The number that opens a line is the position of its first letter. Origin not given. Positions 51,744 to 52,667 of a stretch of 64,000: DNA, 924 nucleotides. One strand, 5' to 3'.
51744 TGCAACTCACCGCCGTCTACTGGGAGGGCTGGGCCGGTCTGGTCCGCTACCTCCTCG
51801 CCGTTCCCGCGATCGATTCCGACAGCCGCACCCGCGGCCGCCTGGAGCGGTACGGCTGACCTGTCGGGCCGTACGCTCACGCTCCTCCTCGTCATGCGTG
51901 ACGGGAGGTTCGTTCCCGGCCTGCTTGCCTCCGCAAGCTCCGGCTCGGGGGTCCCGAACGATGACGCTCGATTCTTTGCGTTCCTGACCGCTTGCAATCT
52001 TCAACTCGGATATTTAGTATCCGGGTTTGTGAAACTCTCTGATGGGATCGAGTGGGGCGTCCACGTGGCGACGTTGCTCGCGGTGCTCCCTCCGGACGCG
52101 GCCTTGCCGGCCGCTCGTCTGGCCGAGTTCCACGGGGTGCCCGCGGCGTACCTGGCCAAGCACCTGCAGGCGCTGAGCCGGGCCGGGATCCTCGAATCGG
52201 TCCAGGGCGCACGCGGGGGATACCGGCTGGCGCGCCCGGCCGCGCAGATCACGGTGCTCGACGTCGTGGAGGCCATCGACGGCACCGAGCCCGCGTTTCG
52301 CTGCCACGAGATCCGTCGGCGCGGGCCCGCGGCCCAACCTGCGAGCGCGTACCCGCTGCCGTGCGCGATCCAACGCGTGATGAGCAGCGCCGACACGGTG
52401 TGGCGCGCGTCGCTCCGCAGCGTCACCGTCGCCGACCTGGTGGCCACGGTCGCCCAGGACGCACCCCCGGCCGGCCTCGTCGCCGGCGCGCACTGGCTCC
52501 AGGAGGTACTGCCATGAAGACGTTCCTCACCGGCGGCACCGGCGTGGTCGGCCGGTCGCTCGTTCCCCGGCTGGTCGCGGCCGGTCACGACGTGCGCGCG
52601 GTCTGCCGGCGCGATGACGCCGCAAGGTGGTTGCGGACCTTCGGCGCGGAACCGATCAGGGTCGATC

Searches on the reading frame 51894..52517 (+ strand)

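Call 85: search_protein_families(library=pfam, proteins=[window:51894-52517:+])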
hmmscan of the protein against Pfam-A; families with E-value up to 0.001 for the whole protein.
window:51894-52517:+ (207 aa): 1 family
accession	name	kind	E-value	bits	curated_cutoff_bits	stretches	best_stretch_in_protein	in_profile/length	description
PF02082.26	Rrf2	-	3e-32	112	30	1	48-184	1-131/132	Iron-dependent Transcriptional regulator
